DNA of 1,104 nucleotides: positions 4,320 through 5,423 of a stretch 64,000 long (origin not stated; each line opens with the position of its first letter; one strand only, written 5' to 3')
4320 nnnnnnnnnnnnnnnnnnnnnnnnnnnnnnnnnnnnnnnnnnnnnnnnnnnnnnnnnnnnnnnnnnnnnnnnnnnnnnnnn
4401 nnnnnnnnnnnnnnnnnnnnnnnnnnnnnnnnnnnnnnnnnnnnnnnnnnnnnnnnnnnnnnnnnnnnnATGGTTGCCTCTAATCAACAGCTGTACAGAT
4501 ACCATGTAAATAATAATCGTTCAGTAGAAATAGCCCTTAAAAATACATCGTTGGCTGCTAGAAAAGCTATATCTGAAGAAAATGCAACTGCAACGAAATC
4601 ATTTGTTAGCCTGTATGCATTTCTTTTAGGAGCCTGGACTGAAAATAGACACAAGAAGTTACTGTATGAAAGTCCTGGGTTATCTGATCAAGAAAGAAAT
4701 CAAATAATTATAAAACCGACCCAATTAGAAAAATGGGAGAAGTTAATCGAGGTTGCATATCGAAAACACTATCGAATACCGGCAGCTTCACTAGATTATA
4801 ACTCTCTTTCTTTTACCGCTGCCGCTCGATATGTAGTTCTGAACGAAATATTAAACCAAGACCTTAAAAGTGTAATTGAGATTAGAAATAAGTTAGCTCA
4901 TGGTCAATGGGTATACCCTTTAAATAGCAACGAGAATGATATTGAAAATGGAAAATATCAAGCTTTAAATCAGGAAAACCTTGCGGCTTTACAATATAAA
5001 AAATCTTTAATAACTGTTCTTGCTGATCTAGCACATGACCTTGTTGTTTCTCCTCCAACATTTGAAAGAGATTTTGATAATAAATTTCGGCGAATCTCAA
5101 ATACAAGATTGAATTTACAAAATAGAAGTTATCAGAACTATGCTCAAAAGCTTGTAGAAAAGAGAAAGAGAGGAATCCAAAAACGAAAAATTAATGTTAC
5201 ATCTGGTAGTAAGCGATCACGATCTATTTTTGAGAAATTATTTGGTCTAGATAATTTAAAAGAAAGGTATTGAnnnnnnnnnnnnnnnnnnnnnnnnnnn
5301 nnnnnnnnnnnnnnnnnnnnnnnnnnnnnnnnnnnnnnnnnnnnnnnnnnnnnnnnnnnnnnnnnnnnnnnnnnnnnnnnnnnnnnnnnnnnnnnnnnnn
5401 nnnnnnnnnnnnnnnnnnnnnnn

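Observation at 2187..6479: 31-bp direct repeats duplicate the 5' end of the phosphatase gene: the islet is an insertion that rebuilt its target gene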

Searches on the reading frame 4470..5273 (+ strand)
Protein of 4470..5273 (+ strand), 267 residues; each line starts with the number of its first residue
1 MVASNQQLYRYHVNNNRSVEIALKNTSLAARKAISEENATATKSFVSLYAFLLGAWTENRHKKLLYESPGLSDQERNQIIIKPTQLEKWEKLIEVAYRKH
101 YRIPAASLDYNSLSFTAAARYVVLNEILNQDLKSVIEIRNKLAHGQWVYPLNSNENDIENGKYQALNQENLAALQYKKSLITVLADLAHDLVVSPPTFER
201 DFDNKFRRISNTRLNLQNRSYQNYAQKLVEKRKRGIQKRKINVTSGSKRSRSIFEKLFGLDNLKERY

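Call 8: search_protein_families(library=padloc, proteins=[window:4470-5273:+], max_evalue=0.1)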
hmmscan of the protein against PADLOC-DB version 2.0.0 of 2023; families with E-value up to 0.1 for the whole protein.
window:4470-5273:+ (267 aa): 2 families
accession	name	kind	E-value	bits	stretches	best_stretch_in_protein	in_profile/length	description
PDLC04550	PDC-M26B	-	1.5e-05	21.5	1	80-189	380-489/855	-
PDLC03820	RTasHEPN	-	0.014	13.5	1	128-146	73-91/148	DRT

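Call 9: search_protein_families(library=ncbifam, proteins=[window:4470-5273:+], max_evalue=0.1)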
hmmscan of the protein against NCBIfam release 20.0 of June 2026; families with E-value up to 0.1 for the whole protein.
window:4470-5273:+ (267 aa): 0 families

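Call 10: search_protein_families(library=pfam, proteins=[window:4470-5273:+], max_evalue=0.1)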
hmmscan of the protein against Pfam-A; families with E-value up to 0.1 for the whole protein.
window:4470-5273:+ (267 aa): 2 families
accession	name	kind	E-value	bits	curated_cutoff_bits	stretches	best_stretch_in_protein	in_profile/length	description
PF04778.17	LMP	-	0.031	14.6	26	1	155-250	24-119/158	LMP repeated region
PF12746.13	GNAT_acetyltran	-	0.069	13.2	26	0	36-102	28-91/243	GNAT acetyltransferase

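Call 28: find_homologous_proteins(query=window:4470-5273:+, max_evalue=0.001)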
Query window:4470-5273:+ (267 aa): 434 proteins with E <= 0.001 among 1397 candidates; the best 120 are listed.
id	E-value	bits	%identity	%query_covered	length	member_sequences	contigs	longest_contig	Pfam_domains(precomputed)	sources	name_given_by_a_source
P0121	1.8e-167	573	100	100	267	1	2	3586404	-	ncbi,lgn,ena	-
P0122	1.2e-119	416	73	98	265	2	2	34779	-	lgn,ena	-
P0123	1.9e-110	386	68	97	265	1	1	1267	-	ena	-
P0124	5.8e-106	372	66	97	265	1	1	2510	-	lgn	-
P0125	2.7e-105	369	73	90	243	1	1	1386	-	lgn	-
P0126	6.7e-104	365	65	97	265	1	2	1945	-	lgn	-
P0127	1.3e-97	344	67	90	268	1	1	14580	-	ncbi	-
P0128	7.4e-96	339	62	97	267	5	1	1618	-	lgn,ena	-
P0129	1.9e-95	337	60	97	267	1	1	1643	-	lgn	-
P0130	4.0e-95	336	64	95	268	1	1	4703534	-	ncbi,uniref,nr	ncbi:hypothetical protein [Candidatus Methylospira mobilis]|uniref:hypothetical protein n=1 Tax=Cand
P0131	1.2e-94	335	61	97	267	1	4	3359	-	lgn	-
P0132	2.9e-94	333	61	97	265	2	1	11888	-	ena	-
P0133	3.9e-93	330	64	90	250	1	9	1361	-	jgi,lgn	-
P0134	7.9e-93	329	59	97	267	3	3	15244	-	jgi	-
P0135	1.9e-92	327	62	97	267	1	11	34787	PF18735.7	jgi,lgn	jgi:hypothetical protein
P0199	6.0e-77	277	54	90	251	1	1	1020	PF18735.7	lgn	-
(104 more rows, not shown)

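Call 30: find_encoding_contigs(protein=P0122, flank=10000, max_places=3)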
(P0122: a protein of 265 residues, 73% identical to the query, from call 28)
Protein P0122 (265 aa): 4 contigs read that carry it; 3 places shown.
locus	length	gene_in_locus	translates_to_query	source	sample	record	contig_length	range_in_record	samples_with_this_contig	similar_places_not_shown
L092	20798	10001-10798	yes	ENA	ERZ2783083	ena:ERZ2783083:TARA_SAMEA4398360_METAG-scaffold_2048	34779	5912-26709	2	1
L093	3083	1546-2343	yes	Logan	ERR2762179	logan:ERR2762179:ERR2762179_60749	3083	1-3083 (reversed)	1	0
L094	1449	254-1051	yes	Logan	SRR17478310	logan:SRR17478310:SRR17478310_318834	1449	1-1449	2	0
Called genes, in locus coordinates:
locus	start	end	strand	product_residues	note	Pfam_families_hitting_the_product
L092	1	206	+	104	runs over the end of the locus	PF18563:TubC_N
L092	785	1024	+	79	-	PF24718:HTH_73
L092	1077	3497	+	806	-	PF12161:HsdM_N, PF02384:N6_Mtase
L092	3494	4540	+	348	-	PF17761:DUF1016_N, PF06250:YhcG_C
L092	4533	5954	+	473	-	PF01420:Methylase_S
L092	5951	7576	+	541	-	PF02463:SMC_N (faint), PF11398:DUF2813, PF13175:AAA_15, PF13476:AAA_23, PF13304:AAA_21, PF11398:DUF2813 (weak), PF20469:OLD-like_TOPRIM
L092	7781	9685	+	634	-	PF00580:UvrD-helicase, PF01443:Viral_helicase1 (faint), PF13245:AAA_19, PF13604:AAA_30 (faint), PF13361:UvrD_C, PF13538:UvrD_C_2 (weak)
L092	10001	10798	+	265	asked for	-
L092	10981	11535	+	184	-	-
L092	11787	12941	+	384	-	PF02661:Fic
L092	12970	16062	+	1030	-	PF04313:HSDR_N, PF04851:ResIII, PF18766:SWI2_SNF2, PF22679:T1R_D3-like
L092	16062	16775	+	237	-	PF01863:YgjP-like, PF10263:SprT-like (faint)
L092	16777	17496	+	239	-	-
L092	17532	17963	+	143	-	-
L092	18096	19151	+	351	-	PF03235:GmrSD_N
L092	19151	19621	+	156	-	PF18735:HEPN_RiboL-PSP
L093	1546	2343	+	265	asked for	-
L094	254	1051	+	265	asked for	-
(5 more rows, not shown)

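Call 31: find_encoding_contigs(protein=P0130, flank=10000, max_places=2)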
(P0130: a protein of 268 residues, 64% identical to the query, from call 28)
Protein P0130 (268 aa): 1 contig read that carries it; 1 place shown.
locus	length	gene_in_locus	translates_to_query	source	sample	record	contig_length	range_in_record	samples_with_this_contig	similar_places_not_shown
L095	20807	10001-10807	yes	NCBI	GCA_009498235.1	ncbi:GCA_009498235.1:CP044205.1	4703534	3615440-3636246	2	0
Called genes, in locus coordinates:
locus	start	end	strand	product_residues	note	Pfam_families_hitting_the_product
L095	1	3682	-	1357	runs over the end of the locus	PF00571:CBS, PF00989:PAS, PF08448:PAS_4, PF13426:PAS_9, PF08448:PAS_4, PF00989:PAS, PF08447:PAS_3, PF13426:PAS_9, +10 more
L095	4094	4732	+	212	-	PF01381:HTH_3, PF12844:HTH_19, PF13560:HTH_31, PF00717:Peptidase_S24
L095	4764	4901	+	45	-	-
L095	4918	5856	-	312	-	PF00126:HTH_1, PF03466:LysR_substrate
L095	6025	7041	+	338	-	PF08240:ADH_N, PF00107:ADH_zinc_N, PF13602:ADH_zinc_N_2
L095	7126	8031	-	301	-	PF06189:5-nucleotidase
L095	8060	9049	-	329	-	PF13495:Phage_int_SAM_4, PF00589:Phage_integrase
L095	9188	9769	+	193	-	PF27329:Rv1289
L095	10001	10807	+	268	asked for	-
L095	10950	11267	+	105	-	PF01527:HTH_Tnp_1, PF13384:HTH_23 (faint), PF01381:HTH_3 (weak)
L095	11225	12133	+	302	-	PF13276:HTH_21, PF00665:rve, PF13683:rve_3, PF13333:rve_2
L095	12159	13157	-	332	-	PF13936:HTH_38 (faint), PF00665:rve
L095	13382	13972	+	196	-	-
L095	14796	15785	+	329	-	PF00078:RVT_1, PF08388:GIIM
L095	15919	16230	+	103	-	-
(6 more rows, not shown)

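Call 32: find_encoding_contigs(protein=P0127, flank=10000, max_places=2)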
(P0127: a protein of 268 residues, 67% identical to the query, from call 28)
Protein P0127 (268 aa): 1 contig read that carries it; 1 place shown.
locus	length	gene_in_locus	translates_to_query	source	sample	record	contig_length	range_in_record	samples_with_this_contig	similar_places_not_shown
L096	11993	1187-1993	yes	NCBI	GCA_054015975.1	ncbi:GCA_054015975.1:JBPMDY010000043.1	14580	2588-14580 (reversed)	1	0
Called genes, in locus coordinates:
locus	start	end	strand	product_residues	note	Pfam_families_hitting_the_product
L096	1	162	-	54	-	?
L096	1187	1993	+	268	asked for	-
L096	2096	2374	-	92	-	PF08388:GIIM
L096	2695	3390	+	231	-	PF02678:Pirin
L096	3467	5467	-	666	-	PF07732:Cu-oxidase_3, PF07731:Cu-oxidase_2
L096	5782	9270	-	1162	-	PF02638:GHL10 (weak)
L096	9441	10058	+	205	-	PF02036:SCP2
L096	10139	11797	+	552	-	PF03109:ABC1, PF27536:UbiB_helical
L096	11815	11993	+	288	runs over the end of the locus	PF00149:Metallophos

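Call 45: find_related_loci(query=A2, collection=metagenome_contigs, flank=6000)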
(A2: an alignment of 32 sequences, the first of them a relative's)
Query A2 (267 aa) in metagenome_contigs; peptide patterns used: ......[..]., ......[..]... (x = any residue, [..] = any of these).
285 stretches matched a pattern; 189 encode a relative of the query (tblastn E <= 1e-3); the best 80 are kept; 80 distinct loci.
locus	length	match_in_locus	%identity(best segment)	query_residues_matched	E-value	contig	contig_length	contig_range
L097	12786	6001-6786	74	3-261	3e-129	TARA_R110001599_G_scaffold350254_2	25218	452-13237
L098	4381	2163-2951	61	1-259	3e-105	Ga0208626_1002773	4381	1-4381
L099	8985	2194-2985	58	1-260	1e-98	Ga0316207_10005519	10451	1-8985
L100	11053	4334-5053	61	3-242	2e-97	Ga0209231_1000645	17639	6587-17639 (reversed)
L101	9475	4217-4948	59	1-244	6e-95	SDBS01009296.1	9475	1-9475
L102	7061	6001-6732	59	1-244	6e-95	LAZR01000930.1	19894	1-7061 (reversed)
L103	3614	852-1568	59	1-239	2e-95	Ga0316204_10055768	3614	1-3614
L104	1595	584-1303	63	1-240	5e-100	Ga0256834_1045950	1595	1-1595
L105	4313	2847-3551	61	1-235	1e-92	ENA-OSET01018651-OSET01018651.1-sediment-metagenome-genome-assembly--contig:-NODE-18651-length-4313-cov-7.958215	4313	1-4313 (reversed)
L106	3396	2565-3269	60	1-235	3e-93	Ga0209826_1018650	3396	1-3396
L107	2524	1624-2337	57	5-242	6e-93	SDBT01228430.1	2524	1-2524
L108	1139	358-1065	56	5-240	2e-97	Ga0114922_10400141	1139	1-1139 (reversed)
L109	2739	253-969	56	5-243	2e-91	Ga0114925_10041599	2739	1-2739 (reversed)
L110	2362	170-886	54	2-240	7e-92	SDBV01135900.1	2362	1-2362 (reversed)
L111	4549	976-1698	57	1-240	1e-88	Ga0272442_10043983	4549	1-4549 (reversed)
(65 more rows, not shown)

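Call 75: predict_structure(alignment_id=A2)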
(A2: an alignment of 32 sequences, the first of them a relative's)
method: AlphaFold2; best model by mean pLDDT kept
length: 267 residues; sequences in the alignment: 32
mean_pLDDT: 88.5   pTM: 0.82
mean pLDDT of the five models: 88.5, 88.2, 88.0, 86.5, 85.9
residues with pLDDT >= 90: 196; 70-90: 35; 50-70: 35; < 50: 1
segments of 3 or more residues with pLDDT < 50: none
pLDDT, mean of each block of 10 residues (from residue 1): 90 94 97 97 93 94 94 96 95 96 95 95 95 85 62 75 79 96 95 89 94 94 97 96 71 61 54
secondary structure, 60 per line:
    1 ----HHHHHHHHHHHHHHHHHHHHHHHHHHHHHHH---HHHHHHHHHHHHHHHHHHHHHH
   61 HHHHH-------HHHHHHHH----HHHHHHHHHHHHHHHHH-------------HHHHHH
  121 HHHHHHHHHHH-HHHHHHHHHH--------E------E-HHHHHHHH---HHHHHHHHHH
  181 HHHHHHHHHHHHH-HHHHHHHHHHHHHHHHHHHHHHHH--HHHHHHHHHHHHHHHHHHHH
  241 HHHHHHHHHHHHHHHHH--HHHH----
elements in order: H5-35 H39-65 H73-80 H85-101 H115-131 H133-142 H160-167 H171-193 H195-218 H221-257 H260-263

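Call 79: fold_search(model_id=the predicted structure, library=pdb)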
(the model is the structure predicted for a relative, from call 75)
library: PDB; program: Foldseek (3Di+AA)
matches with E <= 10: 520; with E <= 0.001: 0
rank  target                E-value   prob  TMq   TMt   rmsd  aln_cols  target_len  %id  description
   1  8pkm_R                3.4e-01  0.15  0.15  0.15  20.2       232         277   12  Befiradol-bound serotonin 5-HT1A receptor - Gi Protein Complex (released 2024-05-29)
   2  9jih_A                5.6e-01  0.41  0.21  0.22  27.3       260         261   11  Crystal structure of BAR domain of ACAP4 (released 2026-01-14)
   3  8tn1_A                6.1e-01  0.38  0.21  0.32   9.3       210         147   13  De novo designed protein binds poly ADP ribose polymerase inhibitors (PARPi) - apo (released 2024-04-24)
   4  2x0c                  6.1e-01  0.28  0.24  0.21  25.2       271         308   12  Crystal Structure of the R7R8 domains of Talin (released 2010-07-07)
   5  9jih_B                7.0e-01  0.30  0.21  0.21  26.2       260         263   13  Crystal structure of BAR domain of ACAP4 (released 2026-01-14)
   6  7jh5_B                7.0e-01  0.15  0.19  0.18  22.9       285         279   11  Co-LOCKR: de novo designed protein switch (released 2020-09-02)
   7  6w2r_B                7.0e-01  0.11  0.13  0.16  20.0       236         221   10  Junction 19, DHR54-DHR79 (released 2020-04-15)
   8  3plt_A                7.4e-01  0.12  0.16  0.19  25.8       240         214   12  Crystal structure of Lsp1 from Saccharomyces cerevisiae (released 2011-06-22)
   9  2elb                  7.7e-01  0.09  0.14  0.12  26.9       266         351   13  Crystal Structure of the BAR-PH domain of human APPL1 (released 2007-05-29)
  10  3plt_B                9.3e-01  0.09  0.14  0.18  24.8       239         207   12  Crystal structure of Lsp1 from Saccharomyces cerevisiae (released 2011-06-22)
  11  6ivj_A                9.3e-01  0.08  0.15  0.15  24.3       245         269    9  Crystal structure of a membrane protein G18A (released 2019-11-06)
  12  4i1q_A                1.0e+00  0.09  0.14  0.18  29.1       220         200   11  Crystal Structure of hBRAP1 N-BAR domain (released 2013-02-06)
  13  6e9r_A                1.1e+00  0.11  0.14  0.20  18.4       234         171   12  DHF46 filament (released 2018-11-21)
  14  9fqr_E4               1.1e+00  0.08  0.13  0.09  29.9       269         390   11  96-nm repeat of axonemal doublet microtubules from bovine sperm (released 2025-03-26)
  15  5c5b_A                1.1e+00  0.07  0.13  0.10  28.8       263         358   10  Crystal Structure of Human APPL BAR-PH Heterodimer (released 2016-06-22)
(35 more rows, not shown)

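Call 80: search_protein_families(library=pfam, alignment_id=A2, max_evalue=0.1)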
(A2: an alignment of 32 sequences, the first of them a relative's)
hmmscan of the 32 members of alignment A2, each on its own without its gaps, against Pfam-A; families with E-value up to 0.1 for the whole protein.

A. member 1, P0121 (267 aa): 2 families
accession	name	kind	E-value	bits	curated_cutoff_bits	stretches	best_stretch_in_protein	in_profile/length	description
PF04778.17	LMP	-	0.031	14.6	26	1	155-250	24-119/158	LMP repeated region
PF12746.13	GNAT_acetyltran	-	0.069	13.2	26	0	36-102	28-91/243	GNAT acetyltransferase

B. families by the number of members that match (of 32 scanned): 16 families
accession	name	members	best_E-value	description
PF18735.6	HEPN_RiboL-PSP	20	1.1e-06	RiboL-PSP-HEPN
PF09166.15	Biliv-reduc_cat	6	0.032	Biliverdin reductase, catalytic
PF04778.17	LMP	5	0.0022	LMP repeated region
PF01934.22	HepT-like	4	0.045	Ribonuclease HepT-like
PF18737.6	HEPN_MAE_28990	2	0.013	MAE_28990/MAE_18760-like HEPN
PF12746.13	GNAT_acetyltran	2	0.069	GNAT acetyltransferase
PF05918.17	API5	1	0.017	Apoptosis inhibitory protein 5 (API5)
PF18119.6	RIG-I_C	1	0.021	RIG-I receptor C-terminal domain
PF18739.6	HEPN_Apea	1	0.022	Apea-like HEPN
PF21103.3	PH1_SSRP1-like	1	0.023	SSRP1 PH domain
PF03207.18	OspD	1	0.027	Borrelia outer surface protein D (OspD)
PF12726.12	SEN1_N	1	0.03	SEN1 N terminal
PF15139.11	CFAP95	1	0.054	Protein CFAP95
PF17296.8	ArenaCapSnatch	1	0.059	Arenavirus cap snatching domain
PF06875.16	PRF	1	0.081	Plethodontid receptivity factor PRF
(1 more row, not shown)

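Call 81: search_solved_structures(query=A2, max_evalue=10)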
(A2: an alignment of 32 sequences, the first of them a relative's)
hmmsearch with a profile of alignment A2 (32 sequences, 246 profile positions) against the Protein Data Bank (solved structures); distinct sequences matched with E-value up to 10: 4.
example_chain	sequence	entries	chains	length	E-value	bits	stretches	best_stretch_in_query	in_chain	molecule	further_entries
8esw_A5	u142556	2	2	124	0.59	12.7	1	205-242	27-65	NADH dehydrogenase (Ubiquinone) 13 kDa B subunit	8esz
8b9z_V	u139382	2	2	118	0.8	12.3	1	206-242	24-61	NADH dehydrogenase (Ubiquinone) 13 kDa B subunit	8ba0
2xer_A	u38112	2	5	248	1.4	11.5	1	81-122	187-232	PAT1 HOMOLOG 1 | PROTEIN PAT1 HOMOLOG 1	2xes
2xeq_A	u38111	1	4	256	1.4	11.4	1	81-122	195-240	PAT1 HOMOLOG 1,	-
